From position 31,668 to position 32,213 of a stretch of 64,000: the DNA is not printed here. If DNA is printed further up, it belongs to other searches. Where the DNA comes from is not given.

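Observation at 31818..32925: Rpn nuclease followed by a free-standing copy of its C-terminal domain, apparently kept in step by gene conversion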

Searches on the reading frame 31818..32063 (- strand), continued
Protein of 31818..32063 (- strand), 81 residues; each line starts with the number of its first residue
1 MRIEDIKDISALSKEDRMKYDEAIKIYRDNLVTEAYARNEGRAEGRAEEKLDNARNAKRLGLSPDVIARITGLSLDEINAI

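Call 35: search_solved_structures(query=A1, max_evalue=10, show_alignments=2)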
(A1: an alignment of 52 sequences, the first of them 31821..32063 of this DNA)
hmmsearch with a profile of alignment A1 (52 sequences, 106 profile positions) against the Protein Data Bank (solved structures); distinct sequences matched with E-value up to 10: 20.
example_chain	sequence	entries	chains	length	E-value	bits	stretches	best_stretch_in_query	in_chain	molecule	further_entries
5orq_A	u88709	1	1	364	1.7e-20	76.5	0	69-98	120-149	cPPR-Telo1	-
5orm_A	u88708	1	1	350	2.4e-20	76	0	69-98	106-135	cPPR-Telo1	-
6een_A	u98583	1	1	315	4.6e-19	71.9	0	68-96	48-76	Designer Pentatricopeptide Protein dPPR10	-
8vd6_A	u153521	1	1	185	1.2e-18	70.5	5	71-106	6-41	CAP REPEAT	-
6een_B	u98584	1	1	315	2e-18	69.8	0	68-96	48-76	Designer Pentatricopeptide Protein dPPR10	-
4pjq_A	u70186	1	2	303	3.4e-17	65.8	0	69-98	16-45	Pentatricopeptide repeat protein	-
6een_C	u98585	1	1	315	1.9e-16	63.4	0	68-96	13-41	Designer Pentatricopeptide Protein dPPR10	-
4pjr_A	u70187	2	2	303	2.4e-16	63.1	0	68-98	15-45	Pentatricopeptide repeat protein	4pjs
4wn4_A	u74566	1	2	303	2e-15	60.2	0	69-98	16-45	Pentatricopeptide repeat protein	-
6een_D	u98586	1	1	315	5.3e-13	52.4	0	68-92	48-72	Designer Pentatricopeptide Protein dPPR10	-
4wsl_A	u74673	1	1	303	5.1e-12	49.2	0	69-98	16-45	Pentatricopeptide repeat protein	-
4ozs_A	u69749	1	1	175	2.1e-10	44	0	68-96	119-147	Alpha solenoid protein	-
7th0_A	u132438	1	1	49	1.9e-05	28.1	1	67-104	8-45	Recombination-promoting nuclease RpnA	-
8cws_A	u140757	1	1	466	4.5e-05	26.9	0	42-97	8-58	F4132-2 Chain A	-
8cwy_A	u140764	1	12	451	8e-05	26.1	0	61-97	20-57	T32-15-1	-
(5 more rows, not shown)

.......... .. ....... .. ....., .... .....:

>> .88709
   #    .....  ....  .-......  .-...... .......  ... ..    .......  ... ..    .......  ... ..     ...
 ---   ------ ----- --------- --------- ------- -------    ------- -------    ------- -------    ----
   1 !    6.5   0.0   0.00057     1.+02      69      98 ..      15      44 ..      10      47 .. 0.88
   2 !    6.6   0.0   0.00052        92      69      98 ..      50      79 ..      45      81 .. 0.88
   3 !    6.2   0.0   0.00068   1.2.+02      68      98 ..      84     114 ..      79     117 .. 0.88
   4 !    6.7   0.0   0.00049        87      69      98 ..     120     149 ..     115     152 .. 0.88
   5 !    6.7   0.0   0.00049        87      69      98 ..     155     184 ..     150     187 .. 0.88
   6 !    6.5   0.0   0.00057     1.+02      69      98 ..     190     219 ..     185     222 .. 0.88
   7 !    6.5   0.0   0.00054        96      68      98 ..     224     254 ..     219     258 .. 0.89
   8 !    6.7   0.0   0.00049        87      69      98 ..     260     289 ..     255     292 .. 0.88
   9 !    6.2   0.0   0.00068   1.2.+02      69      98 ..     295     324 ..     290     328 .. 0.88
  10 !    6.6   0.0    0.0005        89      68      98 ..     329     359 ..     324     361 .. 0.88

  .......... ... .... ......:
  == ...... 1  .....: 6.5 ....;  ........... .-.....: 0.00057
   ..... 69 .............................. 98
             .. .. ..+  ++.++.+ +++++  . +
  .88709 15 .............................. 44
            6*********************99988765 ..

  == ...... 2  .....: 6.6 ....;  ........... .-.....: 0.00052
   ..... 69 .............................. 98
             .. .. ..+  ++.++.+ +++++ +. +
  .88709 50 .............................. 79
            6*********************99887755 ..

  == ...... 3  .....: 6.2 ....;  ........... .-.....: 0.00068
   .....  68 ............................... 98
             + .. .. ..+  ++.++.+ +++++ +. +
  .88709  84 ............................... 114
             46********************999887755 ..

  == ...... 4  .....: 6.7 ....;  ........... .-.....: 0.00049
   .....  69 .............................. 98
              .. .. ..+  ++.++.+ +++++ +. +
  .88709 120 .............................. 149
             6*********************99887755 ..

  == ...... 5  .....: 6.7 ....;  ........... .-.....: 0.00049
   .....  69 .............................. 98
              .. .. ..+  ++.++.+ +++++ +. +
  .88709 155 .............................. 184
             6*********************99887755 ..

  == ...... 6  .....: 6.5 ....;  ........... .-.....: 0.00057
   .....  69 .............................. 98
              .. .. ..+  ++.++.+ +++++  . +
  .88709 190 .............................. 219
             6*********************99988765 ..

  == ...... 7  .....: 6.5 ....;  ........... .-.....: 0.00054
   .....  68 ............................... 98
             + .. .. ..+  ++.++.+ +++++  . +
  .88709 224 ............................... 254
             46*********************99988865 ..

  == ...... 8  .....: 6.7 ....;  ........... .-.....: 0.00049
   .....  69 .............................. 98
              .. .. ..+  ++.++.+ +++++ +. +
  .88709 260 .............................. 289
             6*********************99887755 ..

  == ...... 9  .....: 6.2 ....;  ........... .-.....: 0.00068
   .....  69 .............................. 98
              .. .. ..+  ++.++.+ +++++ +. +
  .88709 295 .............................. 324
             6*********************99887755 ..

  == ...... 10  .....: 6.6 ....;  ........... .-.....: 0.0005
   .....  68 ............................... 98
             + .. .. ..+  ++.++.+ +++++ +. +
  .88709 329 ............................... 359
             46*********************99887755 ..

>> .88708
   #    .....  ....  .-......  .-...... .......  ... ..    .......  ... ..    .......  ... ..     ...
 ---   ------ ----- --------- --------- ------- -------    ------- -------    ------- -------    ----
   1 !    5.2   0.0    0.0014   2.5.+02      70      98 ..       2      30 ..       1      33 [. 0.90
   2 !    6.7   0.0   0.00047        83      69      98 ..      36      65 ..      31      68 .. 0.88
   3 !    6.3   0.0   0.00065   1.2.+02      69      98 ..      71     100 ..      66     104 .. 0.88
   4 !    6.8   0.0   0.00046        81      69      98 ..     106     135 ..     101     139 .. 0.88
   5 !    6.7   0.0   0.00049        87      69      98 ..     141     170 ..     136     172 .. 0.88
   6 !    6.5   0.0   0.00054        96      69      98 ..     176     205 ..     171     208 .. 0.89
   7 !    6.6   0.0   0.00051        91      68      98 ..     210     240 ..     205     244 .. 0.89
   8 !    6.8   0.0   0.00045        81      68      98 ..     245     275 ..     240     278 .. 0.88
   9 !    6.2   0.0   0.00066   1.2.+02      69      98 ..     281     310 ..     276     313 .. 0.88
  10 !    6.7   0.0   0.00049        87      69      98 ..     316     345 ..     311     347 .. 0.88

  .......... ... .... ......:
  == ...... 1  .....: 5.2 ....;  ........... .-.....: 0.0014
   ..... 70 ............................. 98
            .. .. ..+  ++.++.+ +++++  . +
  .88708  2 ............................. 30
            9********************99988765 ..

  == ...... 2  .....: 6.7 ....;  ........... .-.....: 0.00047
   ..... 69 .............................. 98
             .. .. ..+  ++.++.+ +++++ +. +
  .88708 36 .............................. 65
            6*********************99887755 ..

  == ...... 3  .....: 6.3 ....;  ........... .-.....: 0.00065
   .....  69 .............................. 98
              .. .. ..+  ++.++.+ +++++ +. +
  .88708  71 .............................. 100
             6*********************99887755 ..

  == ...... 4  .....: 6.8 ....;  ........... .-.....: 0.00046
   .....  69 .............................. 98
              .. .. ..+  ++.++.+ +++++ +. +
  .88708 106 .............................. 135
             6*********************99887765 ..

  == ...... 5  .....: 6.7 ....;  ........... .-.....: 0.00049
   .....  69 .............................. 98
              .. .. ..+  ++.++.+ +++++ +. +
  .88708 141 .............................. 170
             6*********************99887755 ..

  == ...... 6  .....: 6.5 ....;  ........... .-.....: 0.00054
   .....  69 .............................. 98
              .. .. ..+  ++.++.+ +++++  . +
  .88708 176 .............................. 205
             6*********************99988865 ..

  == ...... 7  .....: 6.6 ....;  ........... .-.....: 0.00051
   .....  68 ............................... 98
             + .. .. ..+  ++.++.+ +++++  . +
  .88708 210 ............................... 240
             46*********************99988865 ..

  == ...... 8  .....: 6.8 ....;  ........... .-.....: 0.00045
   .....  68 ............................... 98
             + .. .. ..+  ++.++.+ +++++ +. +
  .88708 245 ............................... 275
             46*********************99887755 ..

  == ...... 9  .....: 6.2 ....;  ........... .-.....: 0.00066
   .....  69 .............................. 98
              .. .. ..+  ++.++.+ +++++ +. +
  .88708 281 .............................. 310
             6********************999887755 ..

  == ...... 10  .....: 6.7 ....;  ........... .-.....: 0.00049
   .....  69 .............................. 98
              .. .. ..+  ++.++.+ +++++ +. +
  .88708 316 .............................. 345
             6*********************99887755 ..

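Call 41: predict_structure(alignment_id=A1)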
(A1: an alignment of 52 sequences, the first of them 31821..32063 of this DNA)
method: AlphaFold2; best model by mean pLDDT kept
length: 81 residues; sequences in the alignment: 52
mean_pLDDT: 80.4   pTM: 0.45
mean pLDDT of the five models: 80.4, 75.5, 74.8, 74.4, 71.3
residues with pLDDT >= 90: 29; 70-90: 33; 50-70: 19; < 50: 0
segments of 3 or more residues with pLDDT < 50: none
pLDDT, mean of each block of 10 residues (from residue 1): 62 74 81 72 76 93 94 92 86
secondary structure, 60 per line:
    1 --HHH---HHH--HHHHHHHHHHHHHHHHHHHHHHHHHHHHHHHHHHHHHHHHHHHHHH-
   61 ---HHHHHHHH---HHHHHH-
elements in order: H14-59 H64-71 H75-80

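Call 44: fold_search(model_id=the predicted structure, library=pdb)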
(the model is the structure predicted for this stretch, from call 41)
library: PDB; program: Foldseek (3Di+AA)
matches with E <= 10: 94; with E <= 0.001: 0
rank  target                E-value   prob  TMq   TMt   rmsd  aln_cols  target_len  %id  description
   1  1gdt_A                1.9e+00  0.21  0.36  0.16   9.5        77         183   17  CRYSTAL STRUCTURE OF A SITE-SPECIFIC RECOMBINASE, GAMMA-DELTA RESOLVASE COMPLEXED WITH A 34 BP CLEAVAGE SITE (released 1996-04-03)
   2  7th0                  2.0e+00  0.85  0.45  0.76   1.0        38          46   34  Escherichia coli RpnA-S (released 2023-03-29)
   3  2gm4_B                2.4e+00  0.25  0.42  0.20   9.5        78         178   18  An activated, tetrameric gamma-delta resolvase: Hin chimaera bound to cleaved DNA (released 2006-06-27)
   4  1tc3_C                2.8e+00  0.72  0.38  0.59   0.8        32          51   19  TRANSPOSASE TC3A1-65 FROM CAENORHABDITIS ELEGANS (released 1997-11-21)
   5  2x48_A                3.0e+00  0.69  0.40  0.58   1.0        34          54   18  ORF 55 from Sulfolobus islandicus rudivirus 1 (released 2010-07-21)
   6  7bca_A                3.0e+00  0.30  0.32  0.27   2.3        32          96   38  Crystal structure of the HTH DNA binding protein ArdK from R388 plasmid bound to a direct-repeat DNA element (released 2022-07-13)
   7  3clo_C                3.2e+00  0.33  0.32  0.11   2.5        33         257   30  Crystal structure of putative transcriptional regulator containing a LuxR DNA binding domain (NP_811094.1) from Bacter (released 2008-04-01)
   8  7bbq                  3.2e+00  0.23  0.32  0.28   2.4        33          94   36  Crystal structure of the HTH DNA binding protein ArdK from R388 plasmid. Apo form. (released 2022-07-13)
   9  2gm4_A                3.2e+00  0.21  0.42  0.20   9.4        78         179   18  An activated, tetrameric gamma-delta resolvase: Hin chimaera bound to cleaved DNA (released 2006-06-27)
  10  9q29_R                3.2e+00  0.21  0.30  0.09   3.6        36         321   25  DX2-CX3 structure capping RAD51 filament (released 2026-03-04)
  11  4l5e                  3.2e+00  0.20  0.28  0.44   3.3        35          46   17  Crystal structure of A. aeolicus NtrC1 DNA binding domain (released 2013-08-28)
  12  1trr_A                3.2e+00  0.10  0.34  0.28  14.3        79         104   10  TANDEM BINDING IN CRYSTALS OF A TRP REPRESSOR/OPERATOR HALF-SITE COMPLEX (released 1993-10-21)
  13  7bhy_C                3.7e+00  0.23  0.34  0.45   2.9        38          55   18  DNA-binding domain of DeoR in complex with the DNA operator (released 2021-11-10)
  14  2jt1_MODEL_1_A        3.7e+00  0.18  0.30  0.33   3.3        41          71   15  Solution NMR structure of PefI (Plasmid-Encoded Fimbriae Regulatory) protein from Salmonella typhimurium. Nort (released 2007-10-09)
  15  6f7f_A                3.7e+00  0.10  0.34  0.28  13.6        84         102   14  Tryptophan Repressor TrpR from E.coli with 3-Indolepropionic acid (released 2019-03-27)
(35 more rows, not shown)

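Call 58: search_protein_families(library=padloc, proteins=[window:31818-32063:-], max_evalue=1)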
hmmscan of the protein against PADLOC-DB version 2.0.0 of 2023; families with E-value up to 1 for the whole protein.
window:31818-32063:- (81 aa): 0 families

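Call 63: find_encoding_contigs(protein=P0067, flank=2500, max_places=2)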
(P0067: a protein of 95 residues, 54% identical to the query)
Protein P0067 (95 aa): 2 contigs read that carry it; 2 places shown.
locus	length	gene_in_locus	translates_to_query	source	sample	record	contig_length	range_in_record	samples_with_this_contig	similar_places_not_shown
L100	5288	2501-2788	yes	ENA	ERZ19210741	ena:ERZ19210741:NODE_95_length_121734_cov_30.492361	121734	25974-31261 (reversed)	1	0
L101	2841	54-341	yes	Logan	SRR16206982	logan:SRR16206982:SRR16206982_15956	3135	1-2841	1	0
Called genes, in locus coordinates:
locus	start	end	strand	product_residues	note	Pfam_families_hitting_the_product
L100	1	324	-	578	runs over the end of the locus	PF04616:Glyco_hydro_43, PF17851:GH43_C2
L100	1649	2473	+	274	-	PF12784:PDDEXK_2, PF27070:HTH_Rpn_C (weak)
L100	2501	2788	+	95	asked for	PF27070:HTH_Rpn_C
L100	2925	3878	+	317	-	PF02219:MTHFR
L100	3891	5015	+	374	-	PF13177:DNA_pol3_delta2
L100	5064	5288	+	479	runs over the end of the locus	PF04468:PSP1, PF28472:PSP1_3rd, PF28473:YaaT_C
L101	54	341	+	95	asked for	PF27070:HTH_Rpn_C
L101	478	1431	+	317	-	PF02219:MTHFR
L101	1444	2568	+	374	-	PF13177:DNA_pol3_delta2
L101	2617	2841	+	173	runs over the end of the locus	?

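Call 64: find_encoding_contigs(protein=P0043, flank=2500, max_places=2)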
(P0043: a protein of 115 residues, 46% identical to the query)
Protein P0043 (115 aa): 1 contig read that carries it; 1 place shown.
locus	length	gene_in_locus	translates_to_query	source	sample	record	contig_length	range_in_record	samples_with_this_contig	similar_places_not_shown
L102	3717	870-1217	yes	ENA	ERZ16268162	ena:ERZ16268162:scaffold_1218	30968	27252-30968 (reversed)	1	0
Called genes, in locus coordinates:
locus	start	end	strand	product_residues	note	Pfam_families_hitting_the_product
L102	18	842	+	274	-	PF12784:PDDEXK_2, PF27070:HTH_Rpn_C (weak)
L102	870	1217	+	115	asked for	PF27070:HTH_Rpn_C (weak)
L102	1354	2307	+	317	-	PF02219:MTHFR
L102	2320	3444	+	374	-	PF13177:DNA_pol3_delta2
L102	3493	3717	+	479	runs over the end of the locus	PF04468:PSP1, PF28472:PSP1_3rd, PF28473:YaaT_C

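Call 65: find_encoding_contigs(protein=P0085, flank=2500, max_places=2)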
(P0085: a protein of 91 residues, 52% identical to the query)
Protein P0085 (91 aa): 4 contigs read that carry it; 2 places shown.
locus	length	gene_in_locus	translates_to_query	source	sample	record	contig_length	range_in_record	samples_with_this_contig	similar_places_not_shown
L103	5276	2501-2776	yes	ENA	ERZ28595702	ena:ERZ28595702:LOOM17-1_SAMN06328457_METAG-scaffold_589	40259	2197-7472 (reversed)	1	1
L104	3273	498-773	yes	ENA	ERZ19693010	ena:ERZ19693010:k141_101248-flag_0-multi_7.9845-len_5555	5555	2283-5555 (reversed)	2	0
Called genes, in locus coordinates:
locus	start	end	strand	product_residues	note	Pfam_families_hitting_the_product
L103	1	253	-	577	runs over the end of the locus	PF04616:Glyco_hydro_43, PF17851:GH43_C2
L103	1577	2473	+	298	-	PF12784:PDDEXK_2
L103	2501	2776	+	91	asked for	PF27070:HTH_Rpn_C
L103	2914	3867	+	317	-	PF02219:MTHFR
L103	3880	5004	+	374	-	PF13177:DNA_pol3_delta2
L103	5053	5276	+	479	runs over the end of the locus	PF04468:PSP1, PF28472:PSP1_3rd, PF28473:YaaT_C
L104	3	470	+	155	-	?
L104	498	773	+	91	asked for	PF27070:HTH_Rpn_C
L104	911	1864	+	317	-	PF02219:MTHFR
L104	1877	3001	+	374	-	PF13177:DNA_pol3_delta2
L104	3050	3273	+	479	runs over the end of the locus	PF04468:PSP1, PF28472:PSP1_3rd, PF28473:YaaT_C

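Call 76: search_protein_representatives(alignment_id=A1)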
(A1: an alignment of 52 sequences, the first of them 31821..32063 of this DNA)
Query: 52 sequences, 106 profile positions. Proteins with E-value up to 0.001 (for the whole library): 23203; up to 1e-10: 2536; up to 1e-30: 24. The best 150 are listed.
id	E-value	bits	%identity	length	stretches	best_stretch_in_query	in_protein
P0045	8.2e-40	151.5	-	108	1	1-106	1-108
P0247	4.9e-38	145.8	-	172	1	1-106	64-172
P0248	5.2e-37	142.5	-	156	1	1-106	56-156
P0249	2.3e-36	140.4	-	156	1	1-106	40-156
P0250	3.1e-36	140.0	-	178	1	1-106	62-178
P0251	2.0e-35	137.4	-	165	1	1-103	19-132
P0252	1.3e-34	134.8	-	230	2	1-75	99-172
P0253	6.5e-34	132.5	-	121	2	1-72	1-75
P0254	2.4e-33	130.7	-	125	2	1-75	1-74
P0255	2.5e-33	130.6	-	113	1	1-106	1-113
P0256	3.4e-33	130.2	-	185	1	1-106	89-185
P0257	5.9e-33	129.4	-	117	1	1-106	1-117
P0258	9.1e-33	128.8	-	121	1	1-106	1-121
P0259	1.2e-32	128.4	-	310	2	1-70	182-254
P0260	2.6e-32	127.3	-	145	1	1-106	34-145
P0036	5.9e-28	113.4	-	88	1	16-106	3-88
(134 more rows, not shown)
